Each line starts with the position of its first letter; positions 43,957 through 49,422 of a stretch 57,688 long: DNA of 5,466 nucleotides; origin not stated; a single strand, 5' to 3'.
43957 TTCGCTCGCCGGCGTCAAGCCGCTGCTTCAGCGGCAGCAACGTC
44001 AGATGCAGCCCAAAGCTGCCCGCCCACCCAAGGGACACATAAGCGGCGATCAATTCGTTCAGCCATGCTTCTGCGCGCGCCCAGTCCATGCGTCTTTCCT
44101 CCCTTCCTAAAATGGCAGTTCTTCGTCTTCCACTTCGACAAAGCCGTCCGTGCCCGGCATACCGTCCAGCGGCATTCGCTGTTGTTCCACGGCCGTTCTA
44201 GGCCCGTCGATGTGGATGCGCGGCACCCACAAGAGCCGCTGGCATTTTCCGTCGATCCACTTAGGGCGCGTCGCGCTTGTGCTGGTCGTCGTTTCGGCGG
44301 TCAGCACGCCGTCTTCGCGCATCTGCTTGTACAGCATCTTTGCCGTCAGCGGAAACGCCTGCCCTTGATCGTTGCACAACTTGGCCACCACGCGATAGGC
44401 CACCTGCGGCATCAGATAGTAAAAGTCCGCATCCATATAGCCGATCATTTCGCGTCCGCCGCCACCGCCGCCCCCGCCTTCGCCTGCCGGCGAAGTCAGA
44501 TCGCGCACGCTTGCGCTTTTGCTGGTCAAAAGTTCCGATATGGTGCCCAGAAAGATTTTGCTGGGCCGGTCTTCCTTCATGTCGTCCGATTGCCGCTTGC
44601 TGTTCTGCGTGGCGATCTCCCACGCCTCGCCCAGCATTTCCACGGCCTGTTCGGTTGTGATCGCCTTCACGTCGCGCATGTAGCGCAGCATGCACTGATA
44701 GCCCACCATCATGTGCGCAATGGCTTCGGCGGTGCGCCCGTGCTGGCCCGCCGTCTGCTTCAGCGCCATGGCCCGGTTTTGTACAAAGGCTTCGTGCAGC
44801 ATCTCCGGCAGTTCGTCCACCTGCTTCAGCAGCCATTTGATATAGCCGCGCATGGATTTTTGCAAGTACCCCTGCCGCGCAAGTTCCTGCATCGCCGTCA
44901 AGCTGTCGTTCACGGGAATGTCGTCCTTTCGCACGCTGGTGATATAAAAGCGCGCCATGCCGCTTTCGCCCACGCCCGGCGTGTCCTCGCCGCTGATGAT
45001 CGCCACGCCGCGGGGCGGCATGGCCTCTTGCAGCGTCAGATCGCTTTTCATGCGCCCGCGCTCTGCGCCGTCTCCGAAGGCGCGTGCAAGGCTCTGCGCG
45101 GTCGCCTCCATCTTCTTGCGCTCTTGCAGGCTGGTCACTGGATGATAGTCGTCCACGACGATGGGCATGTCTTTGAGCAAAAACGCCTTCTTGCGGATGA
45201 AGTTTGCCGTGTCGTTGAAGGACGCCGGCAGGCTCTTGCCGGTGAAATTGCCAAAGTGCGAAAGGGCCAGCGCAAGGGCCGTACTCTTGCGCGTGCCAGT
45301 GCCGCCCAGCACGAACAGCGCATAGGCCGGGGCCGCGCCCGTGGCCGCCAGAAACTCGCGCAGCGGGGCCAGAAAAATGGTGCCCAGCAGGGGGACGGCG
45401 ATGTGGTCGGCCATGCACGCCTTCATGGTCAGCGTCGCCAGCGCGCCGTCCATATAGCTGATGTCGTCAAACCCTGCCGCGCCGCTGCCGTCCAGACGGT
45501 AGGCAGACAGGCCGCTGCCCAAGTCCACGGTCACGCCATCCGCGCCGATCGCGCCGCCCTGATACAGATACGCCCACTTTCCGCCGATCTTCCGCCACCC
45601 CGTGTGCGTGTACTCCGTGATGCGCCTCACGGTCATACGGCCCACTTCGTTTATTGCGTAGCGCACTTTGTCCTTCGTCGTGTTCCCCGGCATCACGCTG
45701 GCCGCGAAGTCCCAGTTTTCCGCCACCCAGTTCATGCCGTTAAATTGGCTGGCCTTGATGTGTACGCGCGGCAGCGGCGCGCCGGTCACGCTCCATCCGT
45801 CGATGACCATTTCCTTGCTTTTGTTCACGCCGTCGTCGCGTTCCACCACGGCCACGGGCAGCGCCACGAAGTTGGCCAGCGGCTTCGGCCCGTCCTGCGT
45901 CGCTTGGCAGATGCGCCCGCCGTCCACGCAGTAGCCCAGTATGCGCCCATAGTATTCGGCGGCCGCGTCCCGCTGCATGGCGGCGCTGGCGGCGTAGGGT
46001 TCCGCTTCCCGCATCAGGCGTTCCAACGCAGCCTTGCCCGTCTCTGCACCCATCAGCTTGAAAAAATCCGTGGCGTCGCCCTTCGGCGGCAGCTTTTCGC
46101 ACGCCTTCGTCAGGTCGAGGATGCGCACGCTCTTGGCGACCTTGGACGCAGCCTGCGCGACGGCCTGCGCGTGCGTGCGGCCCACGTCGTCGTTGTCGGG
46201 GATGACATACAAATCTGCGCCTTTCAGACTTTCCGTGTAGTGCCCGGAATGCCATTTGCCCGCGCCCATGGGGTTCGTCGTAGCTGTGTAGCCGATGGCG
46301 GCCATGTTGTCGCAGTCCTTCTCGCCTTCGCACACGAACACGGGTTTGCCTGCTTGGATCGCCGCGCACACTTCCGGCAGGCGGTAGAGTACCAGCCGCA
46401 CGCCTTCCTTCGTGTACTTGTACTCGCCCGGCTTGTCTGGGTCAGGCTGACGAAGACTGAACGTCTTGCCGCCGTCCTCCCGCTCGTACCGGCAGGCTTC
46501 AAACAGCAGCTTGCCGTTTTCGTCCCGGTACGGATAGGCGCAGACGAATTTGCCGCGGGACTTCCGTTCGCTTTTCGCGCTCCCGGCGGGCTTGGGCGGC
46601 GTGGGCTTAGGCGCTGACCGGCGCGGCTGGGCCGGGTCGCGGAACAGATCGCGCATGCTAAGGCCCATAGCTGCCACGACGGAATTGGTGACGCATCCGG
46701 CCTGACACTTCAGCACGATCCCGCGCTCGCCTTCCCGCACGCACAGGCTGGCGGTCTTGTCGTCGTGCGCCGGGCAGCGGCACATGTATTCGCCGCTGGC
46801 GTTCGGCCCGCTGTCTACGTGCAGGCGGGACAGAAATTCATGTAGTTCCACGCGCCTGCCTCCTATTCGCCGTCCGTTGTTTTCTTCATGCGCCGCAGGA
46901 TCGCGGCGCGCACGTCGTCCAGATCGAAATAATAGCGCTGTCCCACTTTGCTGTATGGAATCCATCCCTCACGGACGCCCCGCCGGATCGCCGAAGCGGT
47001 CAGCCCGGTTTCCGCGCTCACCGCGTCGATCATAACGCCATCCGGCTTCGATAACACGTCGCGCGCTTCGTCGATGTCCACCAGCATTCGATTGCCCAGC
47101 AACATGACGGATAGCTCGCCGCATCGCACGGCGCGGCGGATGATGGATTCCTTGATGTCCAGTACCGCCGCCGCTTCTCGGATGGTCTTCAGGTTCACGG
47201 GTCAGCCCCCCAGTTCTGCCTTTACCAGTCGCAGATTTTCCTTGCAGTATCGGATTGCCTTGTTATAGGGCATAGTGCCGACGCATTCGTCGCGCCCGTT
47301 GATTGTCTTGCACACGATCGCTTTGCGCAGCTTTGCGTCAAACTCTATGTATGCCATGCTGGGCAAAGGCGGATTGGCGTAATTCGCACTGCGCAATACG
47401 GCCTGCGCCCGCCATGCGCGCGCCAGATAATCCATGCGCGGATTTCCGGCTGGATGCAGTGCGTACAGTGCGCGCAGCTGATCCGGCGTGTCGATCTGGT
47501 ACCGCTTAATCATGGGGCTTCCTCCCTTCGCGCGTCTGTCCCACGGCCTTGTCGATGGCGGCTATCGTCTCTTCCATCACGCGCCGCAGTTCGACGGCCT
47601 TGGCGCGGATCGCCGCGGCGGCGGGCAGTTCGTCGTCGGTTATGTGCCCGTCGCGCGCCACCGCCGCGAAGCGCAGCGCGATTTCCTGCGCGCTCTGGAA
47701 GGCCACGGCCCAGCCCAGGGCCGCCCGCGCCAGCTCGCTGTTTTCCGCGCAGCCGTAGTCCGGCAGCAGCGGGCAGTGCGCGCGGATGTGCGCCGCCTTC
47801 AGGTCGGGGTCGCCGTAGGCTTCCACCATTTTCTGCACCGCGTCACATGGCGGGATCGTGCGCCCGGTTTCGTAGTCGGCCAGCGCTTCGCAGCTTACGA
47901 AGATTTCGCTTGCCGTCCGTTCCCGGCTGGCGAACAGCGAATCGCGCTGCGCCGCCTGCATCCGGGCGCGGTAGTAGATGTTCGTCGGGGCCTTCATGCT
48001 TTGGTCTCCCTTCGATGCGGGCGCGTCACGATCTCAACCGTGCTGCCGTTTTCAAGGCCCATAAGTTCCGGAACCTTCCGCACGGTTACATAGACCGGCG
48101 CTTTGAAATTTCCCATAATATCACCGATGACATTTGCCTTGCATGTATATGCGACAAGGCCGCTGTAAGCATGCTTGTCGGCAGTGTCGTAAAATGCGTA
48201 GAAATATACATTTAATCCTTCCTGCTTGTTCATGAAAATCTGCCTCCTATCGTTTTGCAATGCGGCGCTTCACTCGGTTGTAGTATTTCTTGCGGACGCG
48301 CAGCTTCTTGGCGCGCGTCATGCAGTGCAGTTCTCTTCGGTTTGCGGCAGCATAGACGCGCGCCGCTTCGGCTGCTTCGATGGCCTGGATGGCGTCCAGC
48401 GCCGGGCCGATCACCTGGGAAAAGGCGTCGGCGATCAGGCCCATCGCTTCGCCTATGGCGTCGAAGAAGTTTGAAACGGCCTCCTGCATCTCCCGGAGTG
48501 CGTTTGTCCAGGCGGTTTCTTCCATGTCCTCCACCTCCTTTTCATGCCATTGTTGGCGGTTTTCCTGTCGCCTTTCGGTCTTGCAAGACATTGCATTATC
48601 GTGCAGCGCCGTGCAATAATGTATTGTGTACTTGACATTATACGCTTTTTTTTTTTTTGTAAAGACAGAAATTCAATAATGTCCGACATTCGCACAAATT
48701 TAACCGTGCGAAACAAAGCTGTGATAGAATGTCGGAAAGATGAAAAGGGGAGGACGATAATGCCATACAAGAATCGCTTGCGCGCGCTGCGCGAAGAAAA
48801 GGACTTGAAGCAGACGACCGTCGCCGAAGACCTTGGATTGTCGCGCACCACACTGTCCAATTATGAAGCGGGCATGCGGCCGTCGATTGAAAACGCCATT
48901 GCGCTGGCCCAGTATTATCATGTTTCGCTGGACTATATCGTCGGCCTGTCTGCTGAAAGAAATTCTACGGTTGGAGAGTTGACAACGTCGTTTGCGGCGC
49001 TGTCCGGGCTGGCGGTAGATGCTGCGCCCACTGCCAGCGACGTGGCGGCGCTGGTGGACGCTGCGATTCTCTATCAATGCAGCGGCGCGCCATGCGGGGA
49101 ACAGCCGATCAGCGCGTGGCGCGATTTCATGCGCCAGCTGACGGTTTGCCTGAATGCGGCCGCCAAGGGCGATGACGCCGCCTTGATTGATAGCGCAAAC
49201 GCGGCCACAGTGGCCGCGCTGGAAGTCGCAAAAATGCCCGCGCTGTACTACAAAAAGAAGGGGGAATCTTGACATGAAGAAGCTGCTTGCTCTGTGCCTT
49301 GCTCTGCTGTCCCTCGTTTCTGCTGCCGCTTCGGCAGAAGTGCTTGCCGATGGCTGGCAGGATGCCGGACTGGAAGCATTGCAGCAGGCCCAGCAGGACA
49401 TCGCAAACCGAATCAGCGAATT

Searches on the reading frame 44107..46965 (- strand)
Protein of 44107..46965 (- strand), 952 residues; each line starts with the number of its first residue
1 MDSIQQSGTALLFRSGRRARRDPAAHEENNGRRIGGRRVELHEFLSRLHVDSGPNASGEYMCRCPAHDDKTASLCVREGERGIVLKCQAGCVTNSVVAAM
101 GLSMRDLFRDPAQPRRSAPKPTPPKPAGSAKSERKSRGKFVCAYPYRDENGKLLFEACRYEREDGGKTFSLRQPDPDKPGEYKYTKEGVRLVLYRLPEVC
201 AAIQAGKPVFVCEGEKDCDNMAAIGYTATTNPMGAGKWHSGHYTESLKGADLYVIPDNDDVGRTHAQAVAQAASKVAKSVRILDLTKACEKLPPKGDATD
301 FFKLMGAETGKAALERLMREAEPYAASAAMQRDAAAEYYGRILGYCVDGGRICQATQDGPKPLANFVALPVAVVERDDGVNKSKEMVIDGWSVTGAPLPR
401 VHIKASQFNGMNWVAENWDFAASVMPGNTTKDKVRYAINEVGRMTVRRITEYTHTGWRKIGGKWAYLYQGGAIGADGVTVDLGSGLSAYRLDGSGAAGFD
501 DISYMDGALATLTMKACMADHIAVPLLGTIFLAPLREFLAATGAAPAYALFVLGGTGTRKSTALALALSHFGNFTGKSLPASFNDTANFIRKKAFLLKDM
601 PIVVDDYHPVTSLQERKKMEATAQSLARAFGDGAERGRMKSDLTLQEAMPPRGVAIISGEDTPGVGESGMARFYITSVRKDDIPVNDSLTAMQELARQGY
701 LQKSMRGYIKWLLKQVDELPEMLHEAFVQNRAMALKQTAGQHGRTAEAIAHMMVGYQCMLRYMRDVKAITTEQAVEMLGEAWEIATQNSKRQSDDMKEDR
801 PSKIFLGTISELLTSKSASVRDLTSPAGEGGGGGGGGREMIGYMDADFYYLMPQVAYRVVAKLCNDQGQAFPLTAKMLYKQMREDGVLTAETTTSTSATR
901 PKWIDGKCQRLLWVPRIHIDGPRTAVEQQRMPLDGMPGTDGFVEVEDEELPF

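Call 71: search_protein_families(library=pfam, proteins=[window:44107-46965:-], max_evalue=0.001)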
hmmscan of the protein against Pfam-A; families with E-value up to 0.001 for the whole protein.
window:44107-46965:- (952 aa): 1 family
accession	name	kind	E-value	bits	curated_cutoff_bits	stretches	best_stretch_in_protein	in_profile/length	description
PF06048.17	DUF927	-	0.00022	21.5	22.6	1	539-612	184-254/284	Domain of unknown function (DUF927)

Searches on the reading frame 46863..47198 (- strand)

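Call 89: search_protein_families(library=pfam, proteins=[window:46863-47198:-], max_evalue=0.05)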
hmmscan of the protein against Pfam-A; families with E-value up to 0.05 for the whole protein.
window:46863-47198:- (111 aa): 4 families
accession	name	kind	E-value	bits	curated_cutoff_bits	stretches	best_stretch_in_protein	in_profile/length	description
PF12728.13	HTH_17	-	7.2e-09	36.2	27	2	60-103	7-50/51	Helix-turn-helix domain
PF13411.12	MerR_1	-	0.00026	21.5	21.6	1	56-97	2-44/69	MerR HTH family regulatory protein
PF13338.12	AbiEi_4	-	0.012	16.1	25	0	62-80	21-38/49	Transcriptional regulator, AbiEi antitoxin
PF07848.18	PaaX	-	0.017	15.8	24.8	0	62-95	35-68/70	PaaX-like protein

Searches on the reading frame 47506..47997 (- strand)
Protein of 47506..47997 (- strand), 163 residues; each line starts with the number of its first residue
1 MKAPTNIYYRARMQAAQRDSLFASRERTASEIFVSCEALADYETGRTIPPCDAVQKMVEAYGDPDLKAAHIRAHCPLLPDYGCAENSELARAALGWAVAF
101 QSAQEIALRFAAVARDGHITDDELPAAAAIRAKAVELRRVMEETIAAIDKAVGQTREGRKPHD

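Call 71: search_protein_families(library=pfam, proteins=[window:47506-47997:-], max_evalue=0.001)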
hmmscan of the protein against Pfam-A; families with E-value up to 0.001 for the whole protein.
window:47506-47997:- (163 aa): 1 family
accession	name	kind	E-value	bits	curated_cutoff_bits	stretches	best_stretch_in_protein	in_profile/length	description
PF13560.12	HTH_31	-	0.00066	20.4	27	0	23-62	15-55/64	Helix-turn-helix domain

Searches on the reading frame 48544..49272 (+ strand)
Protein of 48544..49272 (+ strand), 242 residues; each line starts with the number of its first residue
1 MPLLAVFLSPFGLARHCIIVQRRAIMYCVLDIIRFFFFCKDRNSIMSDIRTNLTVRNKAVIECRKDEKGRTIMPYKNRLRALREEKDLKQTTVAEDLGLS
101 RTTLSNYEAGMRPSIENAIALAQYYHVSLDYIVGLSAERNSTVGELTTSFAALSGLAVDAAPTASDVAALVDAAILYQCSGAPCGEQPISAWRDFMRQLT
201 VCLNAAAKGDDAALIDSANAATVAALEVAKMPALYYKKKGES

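Call 71: search_protein_families(library=pfam, proteins=[window:48544-49272:+], max_evalue=0.001)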
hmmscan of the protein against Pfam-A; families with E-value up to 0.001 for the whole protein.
window:48544-49272:+ (242 aa): 4 families
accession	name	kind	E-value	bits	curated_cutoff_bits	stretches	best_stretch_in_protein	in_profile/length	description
PF01381.28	HTH_3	-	1.5e-16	60.6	23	1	79-132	1-55/55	Helix-turn-helix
PF13560.12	HTH_31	-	1.7e-11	44.7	27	1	78-129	5-58/64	Helix-turn-helix domain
PF12844.13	HTH_19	-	5.6e-10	39.4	30.2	1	77-132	2-58/64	Helix-turn-helix domain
PF13443.12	HTH_26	-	5.8e-05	23.7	22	1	78-130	1-55/63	Cro/C1-type HTH DNA-binding domain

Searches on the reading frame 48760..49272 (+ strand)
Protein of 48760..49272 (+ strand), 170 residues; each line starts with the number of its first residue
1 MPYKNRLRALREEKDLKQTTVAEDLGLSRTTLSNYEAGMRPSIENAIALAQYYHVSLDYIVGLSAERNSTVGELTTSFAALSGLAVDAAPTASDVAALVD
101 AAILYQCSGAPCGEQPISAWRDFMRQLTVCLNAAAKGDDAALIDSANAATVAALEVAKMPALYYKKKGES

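Call 89: search_protein_families(library=pfam, proteins=[window:48760-49272:+], max_evalue=0.05)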
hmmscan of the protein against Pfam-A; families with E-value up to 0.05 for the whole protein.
window:48760-49272:+ (170 aa): 7 families
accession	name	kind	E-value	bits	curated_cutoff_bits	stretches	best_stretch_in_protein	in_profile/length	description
PF01381.28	HTH_3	-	8e-17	61.5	23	1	7-60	1-55/55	Helix-turn-helix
PF13560.12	HTH_31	-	6.6e-12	46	27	1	6-57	5-58/64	Helix-turn-helix domain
PF12844.13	HTH_19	-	3.1e-10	40.2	30.2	1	5-60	2-58/64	Helix-turn-helix domain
PF13443.12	HTH_26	-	3e-05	24.6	22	1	6-58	1-55/63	Cro/C1-type HTH DNA-binding domain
PF13384.12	HTH_23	-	0.02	15.2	24.6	0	4-34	5-36/50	Homeodomain-like domain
PF13413.12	HTH_25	-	0.023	14.9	24.6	1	6-38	1-33/62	Helix-turn-helix domain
PF07022.19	Phage_CI_repr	-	0.026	15.3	22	1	20-61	17-58/65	Bacteriophage CI repressor helix-turn-helix domain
